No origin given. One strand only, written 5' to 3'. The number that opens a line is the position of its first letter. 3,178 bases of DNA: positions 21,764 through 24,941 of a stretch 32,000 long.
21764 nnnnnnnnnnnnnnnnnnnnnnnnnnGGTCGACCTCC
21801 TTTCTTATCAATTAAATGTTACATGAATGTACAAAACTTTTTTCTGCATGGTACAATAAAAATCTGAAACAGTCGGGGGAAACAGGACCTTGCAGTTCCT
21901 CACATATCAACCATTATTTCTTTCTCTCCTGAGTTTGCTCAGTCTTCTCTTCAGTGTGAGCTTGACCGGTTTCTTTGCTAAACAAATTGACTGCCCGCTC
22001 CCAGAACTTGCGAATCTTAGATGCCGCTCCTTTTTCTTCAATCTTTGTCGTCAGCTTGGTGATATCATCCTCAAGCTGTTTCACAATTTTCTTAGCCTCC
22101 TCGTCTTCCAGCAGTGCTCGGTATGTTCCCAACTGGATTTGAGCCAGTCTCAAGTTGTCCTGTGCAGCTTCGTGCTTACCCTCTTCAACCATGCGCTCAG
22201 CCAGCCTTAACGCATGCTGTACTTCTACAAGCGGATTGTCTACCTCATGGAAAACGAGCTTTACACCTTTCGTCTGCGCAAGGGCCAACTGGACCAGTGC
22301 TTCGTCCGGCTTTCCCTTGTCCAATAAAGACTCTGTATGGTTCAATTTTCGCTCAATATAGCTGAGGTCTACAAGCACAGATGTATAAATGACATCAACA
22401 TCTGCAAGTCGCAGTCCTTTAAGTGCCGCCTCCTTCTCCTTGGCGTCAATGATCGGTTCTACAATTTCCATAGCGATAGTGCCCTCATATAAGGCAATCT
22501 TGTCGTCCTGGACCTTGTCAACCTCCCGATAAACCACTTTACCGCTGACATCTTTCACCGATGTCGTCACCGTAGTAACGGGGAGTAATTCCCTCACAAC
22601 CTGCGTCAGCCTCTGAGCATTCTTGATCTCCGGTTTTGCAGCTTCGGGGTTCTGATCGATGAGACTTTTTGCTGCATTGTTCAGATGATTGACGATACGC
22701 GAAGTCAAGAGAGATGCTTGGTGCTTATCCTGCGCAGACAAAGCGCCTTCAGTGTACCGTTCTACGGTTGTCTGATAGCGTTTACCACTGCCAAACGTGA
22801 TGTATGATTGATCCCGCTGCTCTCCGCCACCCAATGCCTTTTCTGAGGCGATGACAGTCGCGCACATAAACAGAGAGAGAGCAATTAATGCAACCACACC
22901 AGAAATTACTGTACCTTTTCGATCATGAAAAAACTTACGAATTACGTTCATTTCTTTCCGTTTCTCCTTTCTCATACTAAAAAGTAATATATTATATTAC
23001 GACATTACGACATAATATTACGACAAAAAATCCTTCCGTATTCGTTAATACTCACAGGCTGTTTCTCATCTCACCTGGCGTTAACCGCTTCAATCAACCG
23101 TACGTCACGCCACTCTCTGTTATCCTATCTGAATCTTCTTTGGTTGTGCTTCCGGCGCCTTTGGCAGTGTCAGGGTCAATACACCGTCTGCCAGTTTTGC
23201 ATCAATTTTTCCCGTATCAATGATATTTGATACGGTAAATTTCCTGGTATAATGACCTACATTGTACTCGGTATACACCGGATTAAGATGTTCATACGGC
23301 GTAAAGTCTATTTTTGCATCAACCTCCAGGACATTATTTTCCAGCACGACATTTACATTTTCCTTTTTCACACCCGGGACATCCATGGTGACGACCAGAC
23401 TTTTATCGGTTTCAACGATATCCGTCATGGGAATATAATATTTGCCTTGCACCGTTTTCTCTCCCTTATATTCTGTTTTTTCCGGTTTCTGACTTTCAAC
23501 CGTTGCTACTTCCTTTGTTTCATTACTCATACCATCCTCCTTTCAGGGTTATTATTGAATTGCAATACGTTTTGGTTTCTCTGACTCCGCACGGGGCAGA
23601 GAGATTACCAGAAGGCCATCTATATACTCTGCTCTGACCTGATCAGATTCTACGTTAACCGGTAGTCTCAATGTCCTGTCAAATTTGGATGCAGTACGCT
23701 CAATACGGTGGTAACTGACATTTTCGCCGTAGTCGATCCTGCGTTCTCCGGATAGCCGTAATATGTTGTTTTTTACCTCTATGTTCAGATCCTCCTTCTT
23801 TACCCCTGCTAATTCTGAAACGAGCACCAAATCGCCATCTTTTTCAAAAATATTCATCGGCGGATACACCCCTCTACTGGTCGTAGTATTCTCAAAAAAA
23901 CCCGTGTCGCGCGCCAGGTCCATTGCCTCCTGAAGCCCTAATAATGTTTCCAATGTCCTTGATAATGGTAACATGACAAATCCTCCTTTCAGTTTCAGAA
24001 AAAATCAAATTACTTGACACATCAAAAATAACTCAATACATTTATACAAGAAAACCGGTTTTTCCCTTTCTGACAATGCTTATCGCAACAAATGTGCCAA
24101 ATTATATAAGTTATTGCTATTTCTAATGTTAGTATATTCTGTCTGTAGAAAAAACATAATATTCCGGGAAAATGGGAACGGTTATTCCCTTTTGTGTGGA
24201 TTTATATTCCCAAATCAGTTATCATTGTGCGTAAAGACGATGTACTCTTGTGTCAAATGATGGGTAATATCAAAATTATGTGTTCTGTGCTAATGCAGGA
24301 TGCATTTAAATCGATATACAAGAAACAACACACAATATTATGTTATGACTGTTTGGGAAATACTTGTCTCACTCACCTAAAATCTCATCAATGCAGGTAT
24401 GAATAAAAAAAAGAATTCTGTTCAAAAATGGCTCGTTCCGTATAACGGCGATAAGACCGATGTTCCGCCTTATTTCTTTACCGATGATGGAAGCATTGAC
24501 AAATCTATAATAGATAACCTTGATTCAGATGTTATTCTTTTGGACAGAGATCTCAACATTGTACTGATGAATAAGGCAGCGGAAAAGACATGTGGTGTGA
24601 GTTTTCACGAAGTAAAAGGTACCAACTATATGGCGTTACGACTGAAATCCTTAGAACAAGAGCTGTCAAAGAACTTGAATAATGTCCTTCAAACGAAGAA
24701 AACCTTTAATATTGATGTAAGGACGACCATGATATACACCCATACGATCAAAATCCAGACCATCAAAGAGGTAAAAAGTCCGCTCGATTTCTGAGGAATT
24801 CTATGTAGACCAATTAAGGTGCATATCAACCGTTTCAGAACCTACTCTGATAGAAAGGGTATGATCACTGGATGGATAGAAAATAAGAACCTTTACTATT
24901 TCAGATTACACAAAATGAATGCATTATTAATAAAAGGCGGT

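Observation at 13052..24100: Proteostasis island resembling the locus of heat resistance (LHR/tLST-type), oriented on the minus strand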

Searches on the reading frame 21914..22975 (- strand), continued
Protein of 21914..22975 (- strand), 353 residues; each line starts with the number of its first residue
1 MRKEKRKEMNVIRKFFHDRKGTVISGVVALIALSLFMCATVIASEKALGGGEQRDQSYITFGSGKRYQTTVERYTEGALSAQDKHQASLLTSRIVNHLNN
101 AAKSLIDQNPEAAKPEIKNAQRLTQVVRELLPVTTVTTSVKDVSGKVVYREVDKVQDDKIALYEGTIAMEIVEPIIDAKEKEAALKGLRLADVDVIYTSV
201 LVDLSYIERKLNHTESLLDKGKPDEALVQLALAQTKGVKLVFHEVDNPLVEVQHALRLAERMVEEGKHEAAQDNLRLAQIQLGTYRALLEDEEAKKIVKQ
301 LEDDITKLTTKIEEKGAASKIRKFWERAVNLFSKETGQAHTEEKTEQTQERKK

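Call 31: find_related_loci(query=A2, collection=genome_contigs, flank=10000)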
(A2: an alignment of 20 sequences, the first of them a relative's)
Query A2 (345 aa) in genome_contigs; peptide patterns used: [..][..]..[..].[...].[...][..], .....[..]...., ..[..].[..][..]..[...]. (x = any residue, [..] = any of these).
353 stretches matched a pattern; 27 encode a relative of the query (tblastn E <= 1e-3); 26 distinct loci.
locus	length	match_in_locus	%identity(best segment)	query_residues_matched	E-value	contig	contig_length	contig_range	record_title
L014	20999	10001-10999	66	1-335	2e-142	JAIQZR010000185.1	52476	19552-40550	MAG: Candidatus Scalindua sp. isolate OFTM180 OFTM180_184, whole genome shotgun sequence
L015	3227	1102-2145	60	1-338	1e-129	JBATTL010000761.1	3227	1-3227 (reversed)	MAG: Thiohalocapsa sp. isolate MFD12163_ilm_asm_bin19 k127_152605, whole genome shotgun sequence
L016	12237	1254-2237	61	1-332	5e-117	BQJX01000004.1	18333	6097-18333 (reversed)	MAG: Gemmatimonadota bacterium DHS20C21 DNA, sequence004, whole genome shotgun sequence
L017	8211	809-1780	59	1-330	4e-116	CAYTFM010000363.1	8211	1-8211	MAG TPA_asm: uncultured Victivallales bacterium isolate binchicken_co232_176 genome assembly, contig: NODE_16767_length_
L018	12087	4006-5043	56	1-344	5e-114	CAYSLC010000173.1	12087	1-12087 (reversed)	MAG TPA_asm: uncultured Desulfobacteraceae bacterium isolate binchicken_co15_57 genome assembly, contig: NODE_3661_lengt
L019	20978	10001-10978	54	7-336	1e-103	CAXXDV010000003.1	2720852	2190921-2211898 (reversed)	MAG: Desulfosudaceae bacterium isolate 2fa5082e-9599-4a38-b238-f5dfa6a28bc4 genome assembly, contig: contig_3, whole gen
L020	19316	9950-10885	52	19-332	2e-96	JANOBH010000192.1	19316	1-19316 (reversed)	MAG: Chthoniobacter sp. isolate VAR_18_metabat_17 VAR_18_k141_2685285, whole genome shotgun sequence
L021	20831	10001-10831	58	52-331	2e-93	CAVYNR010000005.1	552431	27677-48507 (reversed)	MAG: uncultured Actinomycetes bacterium isolate MFD04212.bin.2.8 genome assembly, contig: contig_21228, whole genome sho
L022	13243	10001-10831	55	52-331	2e-93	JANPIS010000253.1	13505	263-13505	MAG: Chthoniobacteraceae bacterium isolate VAR_61_metabat_521 VAR_61_k141_663153, whole genome shotgun sequence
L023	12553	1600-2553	51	26-343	7e-93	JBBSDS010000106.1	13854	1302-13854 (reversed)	MAG: Chthoniobacterales bacterium isolate LS1_sbin.21 LS1_sbin.21_K_1607678_L_13854_cov_10.0000, whole genome shotgun se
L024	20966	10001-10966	50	11-339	2e-92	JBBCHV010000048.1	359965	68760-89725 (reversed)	MAG: Chthoniobacter sp. isolate S7_bin.18 s773.ctg000777l, whole genome shotgun sequence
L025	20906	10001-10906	52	40-343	1e-91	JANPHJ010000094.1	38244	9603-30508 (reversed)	MAG: Chthoniobacter sp. isolate VAR_69_metabat_140 VAR_69_k141_4964124, whole genome shotgun sequence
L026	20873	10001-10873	51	52-345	5e-91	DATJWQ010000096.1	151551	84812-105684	MAG TPA_asm: Verrucomicrobiia bacterium isolate SMAG_U15103 k141_262601, whole genome shotgun sequence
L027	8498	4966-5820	54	52-339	6e-91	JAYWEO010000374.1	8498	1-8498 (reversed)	MAG: Prosthecobacter sp. isolate GL98_DN_concoct_155 GL98_DN_concoct_155_373, whole genome shotgun sequence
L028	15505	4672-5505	51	52-332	1e-90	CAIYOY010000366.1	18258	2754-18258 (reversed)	MAG: uncultured Verrucomicrobiales bacterium isolate Umea3_bin-0111 genome assembly, contig: bin-0111:366/427, whole gen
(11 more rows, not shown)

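Call 87: search_protein_families(library=pfam, proteins=[L012:7140-8681:-], max_evalue=1)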
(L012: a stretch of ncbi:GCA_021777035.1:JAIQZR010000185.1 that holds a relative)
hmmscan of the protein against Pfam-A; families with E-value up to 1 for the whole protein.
L012:7140-8681:- (513 aa): 29 families (the best 25 are shown)
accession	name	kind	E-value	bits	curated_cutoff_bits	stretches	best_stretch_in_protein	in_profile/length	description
PF00158.32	Sigma54_activat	-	5.5e-73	244.6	20.2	1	191-357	1-167/168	Sigma-54 interaction domain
PF25601.1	AAA_lid_14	-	1.9e-23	82.6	27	1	363-436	1-74/87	AAA+ ATPase lid domain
PF14532.12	Sigma54_activ_2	-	6e-21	75.6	25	1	192-362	1-138/138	Sigma-54 interaction domain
PF00989.32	PAS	-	1.7e-11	44.6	22.6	1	36-139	5-108/113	PAS fold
PF08448.16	PAS_4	-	8.8e-11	42.5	23.1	1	45-147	8-108/110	PAS fold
PF13426.13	PAS_9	-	2.6e-09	37.7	27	1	45-146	4-103/103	PAS domain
PF07728.20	AAA_5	-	2.7e-07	31.1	22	1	215-333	2-123/139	AAA domain (dynein-related subfamily)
PF02954.25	HTH_8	-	6.3e-06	26.3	22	1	463-503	2-42/42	Bacterial regulatory protein, Fis family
PF07724.20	AAA_2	-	7.5e-06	26.5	27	1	213-385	4-164/166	AAA domain (Cdc48 subfamily)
PF20720.3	nSTAND3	-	4.3e-05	23.7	27.2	1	197-247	2-52/155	Novel STAND NTPase 3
PF00004.35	AAA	-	4.7e-05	24.3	21.2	1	215-339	1-114/131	ATPase family associated with various cellular activities (AAA)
PF01078.27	Mg_chelatase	-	0.00015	21.7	20.3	1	215-332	25-157/207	Magnesium chelatase, subunit ChlI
PF18024.7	HTH_50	-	0.00028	21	27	1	459-505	4-49/50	Helix-turn-helix domain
PF08447.18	PAS_3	-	0.00049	20.8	25.6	1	55-139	2-87/89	PAS fold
PF13191.12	AAA_16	-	0.00075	20.5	32.6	1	191-267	2-85/167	AAA ATPase domain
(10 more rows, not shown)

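Call 89: search_solved_structures(query=A2, max_evalue=1)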
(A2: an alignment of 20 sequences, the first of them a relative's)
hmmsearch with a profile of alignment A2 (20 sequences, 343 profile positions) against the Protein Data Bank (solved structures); distinct sequences matched with E-value up to 1: 1.
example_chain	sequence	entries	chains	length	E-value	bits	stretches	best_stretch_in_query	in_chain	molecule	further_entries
6w2w_A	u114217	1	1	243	0.022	16.9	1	232-287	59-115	Junction 24 DHR14-DHR18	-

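Call 95: predict_structure(alignment_id=A2)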
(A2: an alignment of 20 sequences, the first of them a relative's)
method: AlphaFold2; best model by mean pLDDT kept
length: 345 residues; sequences in the alignment: 20
mean_pLDDT: 71.8   pTM: 0.51
mean pLDDT of the five models: 71.8, 70.5, 64.4, 59.0, 57.6
residues with pLDDT >= 90: 78; 70-90: 130; 50-70: 70; < 50: 67
segments of 3 or more residues with pLDDT < 50: 1-8, 10-18, 29-45, 184-186, 327-345
pLDDT, mean of each block of 10 residues (from residue 1): 45 47 50 42 43 60 69 71 82 90 93 89 77 83 77 59 60 66 50 78 92 92 80 65 88 92 90 84 82 93 89 91 60 33 33
secondary structure, 60 per line:
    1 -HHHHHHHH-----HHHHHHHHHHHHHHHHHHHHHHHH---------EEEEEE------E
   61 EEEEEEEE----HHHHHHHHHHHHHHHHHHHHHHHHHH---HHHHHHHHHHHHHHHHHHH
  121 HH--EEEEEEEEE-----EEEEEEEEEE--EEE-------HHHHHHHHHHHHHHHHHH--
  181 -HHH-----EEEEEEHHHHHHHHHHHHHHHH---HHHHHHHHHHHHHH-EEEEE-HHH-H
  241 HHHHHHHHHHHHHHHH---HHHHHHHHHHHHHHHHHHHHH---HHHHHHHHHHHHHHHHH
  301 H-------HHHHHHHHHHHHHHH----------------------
elements in order: H2-9 H15-38 E48-53 E60-68 H73-98 H102-122 E125-133 E139-148 E151-153 H161-178 E190-195 H196-211 H215-228 E230-234 H240-256 H260-280 H284-301 H309-323

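Call 97: fold_search(model_id=the predicted structure, library=pdb)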
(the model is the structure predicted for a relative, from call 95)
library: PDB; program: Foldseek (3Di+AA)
matches with E <= 10: 624; with E <= 0.001: 0
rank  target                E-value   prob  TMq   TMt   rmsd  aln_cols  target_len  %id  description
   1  3dza_C                1.8e-03  1.00  0.28  0.52  13.3       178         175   21  Crystal structure of a putative membrane protein of unknown function (yfdx) from klebsiella pneumoniae subsp. at 1.65  (released 2008-08-12)
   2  3dza_D                2.5e-03  1.00  0.27  0.51  11.6       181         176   19  Crystal structure of a putative membrane protein of unknown function (yfdx) from klebsiella pneumoniae subsp. at 1.65  (released 2008-08-12)
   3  3dza_A                2.9e-03  1.00  0.27  0.50  13.1       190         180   19  Crystal structure of a putative membrane protein of unknown function (yfdx) from klebsiella pneumoniae subsp. at 1.65  (released 2008-08-12)
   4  6uxt_A                2.0e-02  1.00  0.28  0.56  11.9       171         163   22  Crystal structure of unknown function protein yfdX from Shigella flexneri (released 2019-11-20)
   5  6a09_A                2.9e-02  1.00  0.27  0.52  12.8       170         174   19  Salmonella Typhi YfdX in the P222 space group (released 2019-02-06)
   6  6a09_C                4.1e-02  1.00  0.27  0.51  12.9       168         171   18  Salmonella Typhi YfdX in the P222 space group (released 2019-02-06)
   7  6a09_B                4.1e-02  1.00  0.27  0.52  12.8       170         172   19  Salmonella Typhi YfdX in the P222 space group (released 2019-02-06)
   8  6a02                  4.6e-02  1.00  0.27  0.53  12.5       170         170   19  Salmonella Typhi YfdX in the F222 space group at 1.4 A resolution (released 2019-02-06)
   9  6uxt_C                5.3e-02  0.99  0.25  0.49  13.0       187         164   20  Crystal structure of unknown function protein yfdX from Shigella flexneri (released 2019-11-20)
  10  3at7_A                8.9e-02  0.57  0.21  0.27  19.9       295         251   12  Crystal structure of bacterial cell-surface alginate-binding protein Algp7 (released 2011-02-23)
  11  7q1g_A                1.3e-01  0.44  0.20  0.26  20.0       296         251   13  Crystal structure and metal binding properties of the periplasmic iron component EfeM from Pseudomonas syringae EfeUOB (released 2022-04-27)
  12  4iar                  1.5e-01  0.33  0.20  0.18  21.3       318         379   10  Crystal structure of the chimeric protein of 5-HT1B-BRIL in complex with ergotamine (PSI Community Target) (released 2013-03-13)
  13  5h5m_B                1.5e-01  0.15  0.13  0.13  19.6       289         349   10  Crystal structure of HMP-1 M domain (released 2017-03-29)
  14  2iq1                  1.9e-01  0.18  0.12  0.15  22.9       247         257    9  Crystal structure of human PPM1K (released 2006-11-07)
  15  4zey                  2.5e-01  1.00  0.18  0.72   8.4        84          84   24  Crystal structure of a nuclear receptor binding factor 2 MIT domain (NRBF2) from Homo sapiens at 1.50 A resolution (released 2015-05-06)
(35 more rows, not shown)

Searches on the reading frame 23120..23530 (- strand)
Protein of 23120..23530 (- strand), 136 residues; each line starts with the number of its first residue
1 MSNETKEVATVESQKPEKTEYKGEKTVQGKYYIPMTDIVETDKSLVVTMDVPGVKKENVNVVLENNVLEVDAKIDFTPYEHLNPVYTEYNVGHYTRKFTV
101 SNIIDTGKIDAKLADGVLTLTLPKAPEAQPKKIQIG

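Call 4: search_protein_families(library=pfam, proteins=[window:23120-23530:-], max_evalue=0.01)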
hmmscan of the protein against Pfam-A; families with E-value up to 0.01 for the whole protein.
window:23120-23530:- (136 aa): 1 family
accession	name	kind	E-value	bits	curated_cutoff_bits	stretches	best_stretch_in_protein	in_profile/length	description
PF00011.27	HSP20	-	2.7e-20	72.8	20.8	1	37-135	1-101/102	Hsp20/alpha crystallin family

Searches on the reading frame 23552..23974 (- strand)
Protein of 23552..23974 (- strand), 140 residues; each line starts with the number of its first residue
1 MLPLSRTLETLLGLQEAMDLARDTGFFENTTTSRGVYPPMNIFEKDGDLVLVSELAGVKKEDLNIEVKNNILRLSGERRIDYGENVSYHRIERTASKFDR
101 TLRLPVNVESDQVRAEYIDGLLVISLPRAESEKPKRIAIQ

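Call 5: search_protein_families(library=ncbifam, proteins=[window:23552-23974:-], max_evalue=0.01)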
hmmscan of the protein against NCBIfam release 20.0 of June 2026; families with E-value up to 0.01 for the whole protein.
window:23552-23974:- (140 aa): 5 families
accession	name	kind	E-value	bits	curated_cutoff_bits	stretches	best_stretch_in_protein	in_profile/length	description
NF041799.1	Hsp14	equivalog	7.8e-19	67.8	100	1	34-132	15-112/118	archaeal heat shock protein Hsp14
NF041800.1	Hsp20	equivalog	1.6e-13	50.6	140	1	35-139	71-161/162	archaeal heat shock protein Hsp20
NF042420.1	Hsp18_Clos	equivalog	2.1e-13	50.6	195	1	24-139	30-146/147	heat shock protein Hsp18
NF008618.0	PRK11597.1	equivalog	1.8e-08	34.4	207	1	33-140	28-135/142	small heat shock chaperone IbpB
NF008013.0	PRK10743.1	equivalog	1.7e-07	31.4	212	1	28-140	24-137/137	small heat shock chaperone IbpA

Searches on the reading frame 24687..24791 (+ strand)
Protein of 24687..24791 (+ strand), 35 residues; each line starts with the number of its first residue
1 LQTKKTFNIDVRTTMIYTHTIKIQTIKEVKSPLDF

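Call 87: search_protein_families(library=pfam, proteins=[window:24687-24791:+], max_evalue=1)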
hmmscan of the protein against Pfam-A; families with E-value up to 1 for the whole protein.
seq(35 aa): 0 families

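Call 88: search_dna_similar(query=window:24708-24791:+, collection=plasmids, mode=protein, max_evalue=10, max_rows=12)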
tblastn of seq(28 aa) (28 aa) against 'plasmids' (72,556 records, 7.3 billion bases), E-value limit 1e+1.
The search stops at 5000 records and this limit was reached: more records match than are counted here, and every count below describes the 5000 best-scoring records only.
Records with a match: at least 5000; places in all: 5963; records where one place covers at least 80% of the query: 5000.
Best place of each record, by identity: 60-80% 4999; <60% 1.
By first word of the organism name: Klebsiella 1765; Escherichia 1562; Salmonella 550; Enterobacter 411; Citrobacter 160; Pseudomonas 120; Providencia 88; Shigella 55; Acinetobacter 50; Aeromonas 48; and 32 more.
By predicted mobility (MOB-suite, as given by PLSDB): conjugative 4021; non-mobilizable 655; mobilizable 324.
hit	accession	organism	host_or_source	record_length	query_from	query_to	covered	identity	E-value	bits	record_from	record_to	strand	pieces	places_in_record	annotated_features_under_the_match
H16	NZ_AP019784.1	Methylomagnum ishizawai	-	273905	3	28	93%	65.4%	9e-6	45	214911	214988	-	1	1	tyrosine-type recombinase/integrase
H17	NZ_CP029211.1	Aquabacterium olei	cell culture,soil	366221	3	27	89%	60.0%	5e-1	32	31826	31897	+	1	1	integron integrase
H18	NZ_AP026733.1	Shewanella xiamenensis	-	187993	3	27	89%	60.0%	5e-1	32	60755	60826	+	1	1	intI1: class 1 integron integrase IntI1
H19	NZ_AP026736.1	Shewanella xiamenensis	-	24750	3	27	89%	60.0%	5e-1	32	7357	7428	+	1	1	intI1: class 1 integron integrase IntI1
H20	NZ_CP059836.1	Escherichia coli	swine,whole organism,liver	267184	3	27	89%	60.0%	6e-1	32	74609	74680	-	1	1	intI1: class 1 integron integrase IntI1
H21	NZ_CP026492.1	Escherichia coli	Homo sapiens,faecal sample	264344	3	27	89%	60.0%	6e-1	32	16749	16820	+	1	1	intI1: class 1 integron integrase IntI1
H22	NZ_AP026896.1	Aeromonas caviae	Microbe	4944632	3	27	89%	60.0%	7e-1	32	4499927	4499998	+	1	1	none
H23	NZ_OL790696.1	Escherichia coli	-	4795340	3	27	89%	60.0%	7e-1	32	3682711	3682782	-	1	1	none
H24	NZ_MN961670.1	Pseudomonas putida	Homo sapiens,urine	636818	3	27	89%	60.0%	7e-1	32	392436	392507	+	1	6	none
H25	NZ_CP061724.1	Pseudomonas putida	a feces sample of migratory birds origin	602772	3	27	89%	60.0%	7e-1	32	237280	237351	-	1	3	intI1: class 1 integron integrase IntI1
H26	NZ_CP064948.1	Pseudomonas fulva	Homo sapiens,pleural fluid,pleural ...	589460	3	27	89%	60.0%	7e-1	32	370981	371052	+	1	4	intI1: class 1 integron integrase IntI1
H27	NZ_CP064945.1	Pseudomonas fulva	Homo sapiens,bile specimen,bile ...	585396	3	27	89%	60.0%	7e-1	32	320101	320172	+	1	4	intI1: class 1 integron integrase IntI1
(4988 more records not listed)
